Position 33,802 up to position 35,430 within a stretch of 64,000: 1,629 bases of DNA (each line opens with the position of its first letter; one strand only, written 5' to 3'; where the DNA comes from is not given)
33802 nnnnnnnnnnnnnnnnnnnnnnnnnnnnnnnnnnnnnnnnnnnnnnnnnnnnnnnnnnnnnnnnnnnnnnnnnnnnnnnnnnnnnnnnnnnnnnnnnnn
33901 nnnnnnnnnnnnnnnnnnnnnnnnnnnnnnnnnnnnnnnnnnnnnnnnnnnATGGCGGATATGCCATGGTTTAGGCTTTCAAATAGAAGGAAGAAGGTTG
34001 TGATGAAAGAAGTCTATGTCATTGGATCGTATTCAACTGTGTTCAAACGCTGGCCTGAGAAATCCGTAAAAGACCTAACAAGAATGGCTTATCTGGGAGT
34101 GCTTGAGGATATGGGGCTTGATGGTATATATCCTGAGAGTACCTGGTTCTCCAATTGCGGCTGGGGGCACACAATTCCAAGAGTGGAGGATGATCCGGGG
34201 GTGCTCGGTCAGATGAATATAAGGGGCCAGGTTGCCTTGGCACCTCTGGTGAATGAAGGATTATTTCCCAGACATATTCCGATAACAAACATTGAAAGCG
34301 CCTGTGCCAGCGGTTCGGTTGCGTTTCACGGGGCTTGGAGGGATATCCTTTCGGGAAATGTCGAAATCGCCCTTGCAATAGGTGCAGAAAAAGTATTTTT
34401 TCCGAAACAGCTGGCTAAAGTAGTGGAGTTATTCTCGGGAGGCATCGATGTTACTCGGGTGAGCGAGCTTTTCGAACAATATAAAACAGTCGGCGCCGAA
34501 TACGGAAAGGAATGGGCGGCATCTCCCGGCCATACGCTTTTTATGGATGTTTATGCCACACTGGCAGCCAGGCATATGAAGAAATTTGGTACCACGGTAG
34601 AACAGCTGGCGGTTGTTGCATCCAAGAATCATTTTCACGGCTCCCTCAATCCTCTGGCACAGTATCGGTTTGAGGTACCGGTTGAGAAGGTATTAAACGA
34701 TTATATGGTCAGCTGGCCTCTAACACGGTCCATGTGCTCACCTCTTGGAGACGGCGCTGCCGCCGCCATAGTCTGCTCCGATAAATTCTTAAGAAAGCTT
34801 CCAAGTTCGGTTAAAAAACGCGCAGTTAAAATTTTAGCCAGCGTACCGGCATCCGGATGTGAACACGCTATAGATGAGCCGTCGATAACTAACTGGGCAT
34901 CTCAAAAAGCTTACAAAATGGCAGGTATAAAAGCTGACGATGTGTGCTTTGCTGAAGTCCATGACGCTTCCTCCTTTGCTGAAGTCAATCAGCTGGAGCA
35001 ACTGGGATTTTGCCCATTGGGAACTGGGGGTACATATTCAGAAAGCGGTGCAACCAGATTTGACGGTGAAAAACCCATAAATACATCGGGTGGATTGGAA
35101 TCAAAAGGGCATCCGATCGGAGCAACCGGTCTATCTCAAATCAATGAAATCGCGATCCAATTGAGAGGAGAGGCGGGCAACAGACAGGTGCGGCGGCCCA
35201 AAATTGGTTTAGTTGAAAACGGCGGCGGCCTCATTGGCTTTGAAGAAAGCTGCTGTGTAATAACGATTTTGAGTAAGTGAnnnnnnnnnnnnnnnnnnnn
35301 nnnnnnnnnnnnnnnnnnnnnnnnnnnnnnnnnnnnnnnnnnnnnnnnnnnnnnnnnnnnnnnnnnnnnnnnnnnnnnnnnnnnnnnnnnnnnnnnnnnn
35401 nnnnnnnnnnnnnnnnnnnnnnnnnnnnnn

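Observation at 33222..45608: bbs-like beta-oxidation module with family-III CoA-transferase and DUF35/SCP-x thiolase pairs: catabolic island for an unidentified carboxylic acid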

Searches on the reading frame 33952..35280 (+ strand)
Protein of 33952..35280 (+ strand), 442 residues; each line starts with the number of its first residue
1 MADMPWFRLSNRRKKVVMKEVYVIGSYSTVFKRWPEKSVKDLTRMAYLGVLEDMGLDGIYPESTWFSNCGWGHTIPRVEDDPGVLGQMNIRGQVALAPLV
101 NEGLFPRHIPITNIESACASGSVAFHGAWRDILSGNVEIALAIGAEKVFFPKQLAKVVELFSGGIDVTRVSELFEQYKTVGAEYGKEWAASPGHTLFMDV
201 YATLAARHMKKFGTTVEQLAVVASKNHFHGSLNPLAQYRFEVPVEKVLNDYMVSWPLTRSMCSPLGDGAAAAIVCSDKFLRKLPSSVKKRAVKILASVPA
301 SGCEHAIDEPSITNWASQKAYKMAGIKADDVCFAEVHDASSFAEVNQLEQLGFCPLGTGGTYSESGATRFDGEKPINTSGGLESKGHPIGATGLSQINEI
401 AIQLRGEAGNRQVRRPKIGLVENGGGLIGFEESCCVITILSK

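Call 4: search_protein_families(library=pfam, proteins=[window:33952-35280:+])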
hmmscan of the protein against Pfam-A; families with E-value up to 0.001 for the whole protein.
window:33952-35280:+ (442 aa): 4 families
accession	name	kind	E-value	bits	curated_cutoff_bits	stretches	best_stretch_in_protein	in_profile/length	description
PF22691.2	Thiolase_C_1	-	1.5e-35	122.4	28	1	315-429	22-135/144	Thiolase C-terminal domain-like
PF00108.29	Thiolase_N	-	5.1e-11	42.9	26.4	1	104-245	71-201/260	Thiolase, N-terminal domain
PF02803.24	Thiolase_C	-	1e-07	32.1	27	1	315-410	26-103/123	Thiolase, C-terminal domain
PF00109.32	ketoacyl-synt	-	1e-05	25.7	20.8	1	113-155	169-211/252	Beta-ketoacyl synthase, N-terminal domain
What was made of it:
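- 34003..35280 (+): SCP-x-type thiolase (Thl1, 425 aa) with no DUF35 partner. It keeps the Cys nucleophile, an 'HDA' motif as in BbsB, and 'GHP'. Pfam Thiolase_C_1/Thiolase_N (call 4).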

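Call 8: search_protein_families(library=ncbifam, proteins=[window:33952-35280:+], max_evalue=0.00001)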
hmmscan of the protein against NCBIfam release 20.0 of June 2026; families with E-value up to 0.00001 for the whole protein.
window:33952-35280:+ (442 aa): 27 families (the best 25 are shown)
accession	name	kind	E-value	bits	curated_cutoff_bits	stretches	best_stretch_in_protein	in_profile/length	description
NF004720.0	PRK06064.1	subfamily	8.6e-83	278.2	420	1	18-427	1-376/389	thiolase domain-containing protein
NF053570.1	AcCoTHIOL_METTL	equivalog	5.6e-76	255.9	600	1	18-428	1-373/385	acetyl-CoA acetyltransferase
NF006102.0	PRK08256.1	subfamily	1.2e-66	225.4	436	1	108-440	72-390/394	lipid-transfer protein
NF009228.0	PRK12578.1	subfamily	4.3e-60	203.4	485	1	84-427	49-376/387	thiolase domain-containing protein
NF004810.0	PRK06157.1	equivalog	7.8e-59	199.8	403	1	17-442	5-397/400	acetyl-CoA acetyltransferase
NF005704.0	PRK07516.1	subfamily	1.2e-58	199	412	1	107-427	74-376/389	thiolase domain-containing protein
NF004715.0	PRK06059.1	equivalog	1.4e-53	182.4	424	1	107-433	74-394/399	lipid-transfer protein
NF053628.1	BnzsclthlBbsBGT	equivalog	2e-53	181.6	750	1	103-440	70-385/389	benzoylsuccinyl-CoA thiolase subunit BbsB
NF004982.0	PRK06365.1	equivalog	7.3e-46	157.1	695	2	315-407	297-391/430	thiolase domain-containing protein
NF006010.0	PRK08142.1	subfamily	3.1e-42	144.7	462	1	194-437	139-383/388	thiolase domain-containing protein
NF004811.0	PRK06158.1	subfamily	7.4e-42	143.7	421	1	198-429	141-371/384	acetyl-CoA acetyltransferase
NF004936.0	PRK06289.1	equivalog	1.3e-36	126.3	375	1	18-427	2-392/405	acetyl-CoA acetyltransferase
NF006180.0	PRK08313.1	subfamily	2.9e-31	108.7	514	1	201-426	144-372/389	thiolase domain-containing protein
NF004721.0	PRK06065.1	equivalog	7.1e-31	107.4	455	1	199-421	151-376/393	thiolase domain-containing protein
NF004722.0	PRK06066.1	equivalog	1.8e-30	106.2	516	1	204-422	149-368/385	thiolase domain-containing protein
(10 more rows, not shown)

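Call 19: search_solved_structures(query=window:33952-35280:+, max_evalue=1e-10)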
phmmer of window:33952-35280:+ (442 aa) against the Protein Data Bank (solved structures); distinct sequences matched with E-value up to 1e-10: 18.
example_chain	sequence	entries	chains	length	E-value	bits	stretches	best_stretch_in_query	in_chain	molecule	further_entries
7pxp_C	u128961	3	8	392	7.5e-49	170.1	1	198-440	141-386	Benzoylsuccinyl-CoA thiolase subunit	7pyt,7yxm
6hsj_A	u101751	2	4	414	3.3e-46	161.4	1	107-425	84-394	SCP2-thiolase (type-1)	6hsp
6hrv_A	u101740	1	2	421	3.5e-46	161.3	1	107-425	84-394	SCP2-thiolase (type-1)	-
6esq_A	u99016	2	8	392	3.9e-44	154.6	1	182-428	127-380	acetoacetyl-CoA thiolase | Acetyl-CoA acetyltransferase thiolase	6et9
7yvy_A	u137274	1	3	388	7.4e-43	150.4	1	30-427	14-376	Acetyl-CoA acetyltransferase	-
4yzo_A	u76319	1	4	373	1.9e-41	145.7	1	204-429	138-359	Putative acyl-CoA acyltransferase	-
4bia_A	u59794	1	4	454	4.3e-38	134.7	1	200-426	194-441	3-KETOACYL-COA THIOLASE, PUTATIVE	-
4bi9_A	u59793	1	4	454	1.5e-37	132.9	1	200-426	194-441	3-KETOACYL-COA THIOLASE, PUTATIVE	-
3zbg_A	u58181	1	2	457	8.9e-30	107.3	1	109-426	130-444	3-KETOACYL-COA THIOLASE-LIKE PROTEIN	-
4u4e_A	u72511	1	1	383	9.8e-30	107.1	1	199-429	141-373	Thiolase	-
3zbk_A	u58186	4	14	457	1.7e-28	103.1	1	109-426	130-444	3-KETOACYL-COA THIOLASE-LIKE PROTEIN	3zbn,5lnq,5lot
3zbl_A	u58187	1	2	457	2.2e-28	102.7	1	109-426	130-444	3-KETOACYL-COA THIOLASE-LIKE PROTEIN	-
9myr_A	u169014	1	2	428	6.1e-22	81.5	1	150-429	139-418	Nonspecific lipid-transfer protein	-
9skh_I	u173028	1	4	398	4.1e-20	75.4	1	317-430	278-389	2,4-diacetylphloroglucinol biosynthesis protein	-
5m3k_C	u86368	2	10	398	5.8e-19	71.7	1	317-429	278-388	2,4-diacetylphloroglucinol biosynthesis protein PhlC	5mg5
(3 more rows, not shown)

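Call 48: find_homologous_proteins(query=window:34003-35280:+, max_evalue=1e-20)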
Query window:34003-35280:+ (425 aa): 7982 proteins with E <= 1e-20 among 8000 candidates; the best 120 are listed.
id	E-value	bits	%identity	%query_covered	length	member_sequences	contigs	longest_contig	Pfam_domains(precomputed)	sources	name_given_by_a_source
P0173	2.6e-288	974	100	100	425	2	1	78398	PF02803.25,PF00109.33,PF00108.30,PF22691.3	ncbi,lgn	-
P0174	1.1e-218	745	71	100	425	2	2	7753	PF02803.25,PF00108.30,PF22691.3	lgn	-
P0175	6.2e-212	722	72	100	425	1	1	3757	PF02803.25,PF00108.30,PF22691.3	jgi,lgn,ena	-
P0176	9.1e-208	709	71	100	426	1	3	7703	PF02803.25,PF00109.33,PF00108.30,PF22691.3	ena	-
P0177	2.4e-206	704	69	100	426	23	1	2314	PF02803.25,PF00109.33,PF00108.30,PF22691.3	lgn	-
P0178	1.1e-205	702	70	100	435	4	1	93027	PF02803.25,PF00109.33,PF00108.30,PF22691.3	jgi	-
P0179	1.6e-204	698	70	100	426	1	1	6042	PF02803.25,PF00109.33,PF00108.30,PF22691.3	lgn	-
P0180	2.6e-204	697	70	100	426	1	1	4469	PF02803.25,PF00109.33,PF00108.30,PF22691.3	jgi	jgi:acetyl-CoA acetyltransferase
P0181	2.2e-201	688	69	100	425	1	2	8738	PF02803.25,PF00109.33,PF00108.30,PF22691.3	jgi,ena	-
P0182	1.4e-200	685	67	100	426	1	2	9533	PF02803.25,PF00109.33,PF00108.30,PF22691.3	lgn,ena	-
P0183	1.6e-196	672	67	100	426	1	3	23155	PF02803.25,PF00108.30,PF22691.3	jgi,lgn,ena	-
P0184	7.5e-196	669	67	100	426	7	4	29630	PF02803.25,PF00108.30,PF22691.3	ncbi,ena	-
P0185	1.6e-195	668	68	100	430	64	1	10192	PF02803.25,PF00108.30,PF22691.3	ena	-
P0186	7.0e-194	663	66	100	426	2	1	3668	PF02803.25,PF00109.33,PF00108.30,PF22691.3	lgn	-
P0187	2.1e-192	658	67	100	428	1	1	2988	PF02803.25,PF00109.33,PF00108.30,PF22691.3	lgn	-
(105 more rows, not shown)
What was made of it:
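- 34003..35280 (+): One UniRef name among the homologs is 'propanoyl-CoA C-acyltransferase' (call 48).
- Checked: The ORF runs from 33952; the database gene call starts at Met18 (call 48).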

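Call 49: find_encoding_contigs(protein=P0178, flank=9000, max_places=2)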
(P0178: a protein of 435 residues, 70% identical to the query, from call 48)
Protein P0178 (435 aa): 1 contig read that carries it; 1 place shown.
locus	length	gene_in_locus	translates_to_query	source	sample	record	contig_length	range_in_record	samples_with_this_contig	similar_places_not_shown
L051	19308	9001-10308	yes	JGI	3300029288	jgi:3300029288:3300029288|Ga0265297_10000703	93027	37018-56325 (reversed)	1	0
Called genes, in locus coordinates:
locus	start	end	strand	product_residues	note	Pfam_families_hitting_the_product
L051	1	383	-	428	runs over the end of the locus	PF03137:OATP (faint), PF07690:MFS_1, PF13347:MFS_2 (weak), PF07690:MFS_1 (weak)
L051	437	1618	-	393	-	PF02515:CoA_transf_3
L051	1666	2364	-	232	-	-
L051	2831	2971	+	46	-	PF06397:Desulfoferrod_N (weak)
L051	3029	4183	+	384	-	PF22691:Thiolase_C_1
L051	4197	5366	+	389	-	PF00108:Thiolase_N, PF22691:Thiolase_C_1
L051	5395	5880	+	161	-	PF12172:zf-ChsH2, PF01796:OB_ChsH2_C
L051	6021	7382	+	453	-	PF03972:MmgE_PrpD_N, PF19305:MmgE_PrpD_C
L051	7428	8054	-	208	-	PF00440:TetR_N, PF08359:TetR_C_4 (weak)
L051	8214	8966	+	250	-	PF00106:adh_short, PF08659:KR, PF13561:adh_short_C2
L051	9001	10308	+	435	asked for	PF00108:Thiolase_N, PF00109:ketoacyl-synt (faint), PF02803:Thiolase_C, PF22691:Thiolase_C_1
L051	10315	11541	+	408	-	PF02515:CoA_transf_3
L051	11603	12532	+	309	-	PF00106:adh_short, PF08659:KR, PF13561:adh_short_C2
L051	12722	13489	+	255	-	PF23441:SDR (weak), PF00106:adh_short, PF08659:KR, PF13561:adh_short_C2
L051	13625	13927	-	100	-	PF00076:RRM_1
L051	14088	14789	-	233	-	PF13549:ATP-grasp_5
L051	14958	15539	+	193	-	PF02525:Flavodoxin_2, PF03358:FMN_red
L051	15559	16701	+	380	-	PF02771:Acyl-CoA_dh_N, PF02770:Acyl-CoA_dh_M, PF00441:Acyl-CoA_dh_1, PF08028:Acyl-CoA_dh_2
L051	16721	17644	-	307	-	PF01180:DHO_dh, PF01207:Dus (weak), PF03060:NMO (faint)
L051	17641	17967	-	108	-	PF01910:Thiamine_BP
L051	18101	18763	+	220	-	PF00583:Acetyltransf_1, PF13420:Acetyltransf_4 (weak), PF13508:Acetyltransf_7, PF13673:Acetyltransf_10, PF08445:FR47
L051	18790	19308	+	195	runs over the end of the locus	PF20362:DUF6657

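Call 50: find_encoding_contigs(protein=P0184, flank=9000, max_places=2)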
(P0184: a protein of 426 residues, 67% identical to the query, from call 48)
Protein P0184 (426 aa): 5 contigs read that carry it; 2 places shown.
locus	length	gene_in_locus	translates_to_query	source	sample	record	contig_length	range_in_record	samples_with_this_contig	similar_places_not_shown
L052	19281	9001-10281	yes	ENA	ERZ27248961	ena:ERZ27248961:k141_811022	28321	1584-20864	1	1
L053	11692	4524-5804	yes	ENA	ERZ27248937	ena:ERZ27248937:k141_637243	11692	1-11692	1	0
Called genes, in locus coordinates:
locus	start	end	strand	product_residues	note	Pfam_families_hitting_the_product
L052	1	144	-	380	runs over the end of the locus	PF02515:CoA_transf_3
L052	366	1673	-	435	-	PF03137:OATP (faint), PF07690:MFS_1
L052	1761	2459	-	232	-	-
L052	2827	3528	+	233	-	PF01144:CoA_trans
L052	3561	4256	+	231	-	PF01144:CoA_trans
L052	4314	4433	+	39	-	PF06397:Desulfoferrod_N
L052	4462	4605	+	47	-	PF06397:Desulfoferrod_N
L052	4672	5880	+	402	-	PF02515:CoA_transf_3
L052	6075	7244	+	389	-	PF02515:CoA_transf_3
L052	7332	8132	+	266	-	PF00106:adh_short, PF08659:KR, PF13561:adh_short_C2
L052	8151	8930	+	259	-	PF00378:ECH_1, PF16113:ECH_2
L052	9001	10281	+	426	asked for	PF00108:Thiolase_N, PF02803:Thiolase_C (weak), PF22691:Thiolase_C_1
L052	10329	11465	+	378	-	PF06050:HGD-D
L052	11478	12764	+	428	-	PF06050:HGD-D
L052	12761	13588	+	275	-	PF01869:BcrAD_BadFG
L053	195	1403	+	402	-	PF02515:CoA_transf_3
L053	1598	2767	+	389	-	PF02515:CoA_transf_3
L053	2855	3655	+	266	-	PF00106:adh_short, PF08659:KR, PF13561:adh_short_C2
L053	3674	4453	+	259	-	PF00378:ECH_1, PF16113:ECH_2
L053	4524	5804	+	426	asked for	PF00108:Thiolase_N, PF02803:Thiolase_C (weak), PF22691:Thiolase_C_1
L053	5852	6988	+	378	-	PF06050:HGD-D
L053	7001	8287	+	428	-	PF06050:HGD-D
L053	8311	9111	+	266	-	PF01869:BcrAD_BadFG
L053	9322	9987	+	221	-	-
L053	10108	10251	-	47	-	-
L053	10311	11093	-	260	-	PF00561:Abhydrolase_1, PF12146:Hydrolase_4, PF12697:Abhydrolase_6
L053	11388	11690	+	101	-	?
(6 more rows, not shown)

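Call 66: search_protein_families(library=pfam, proteins=[L045:12645-13916:+], max_evalue=0.01)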
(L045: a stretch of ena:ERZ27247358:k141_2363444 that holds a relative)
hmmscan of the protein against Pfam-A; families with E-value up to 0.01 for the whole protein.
L045:12645-13916:+ (423 aa): 1 family
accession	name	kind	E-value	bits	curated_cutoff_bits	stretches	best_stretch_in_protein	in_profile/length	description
PF13458.12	Peripla_BP_6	-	1.5e-17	64.7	31.7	1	44-319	6-267/343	Periplasmic binding protein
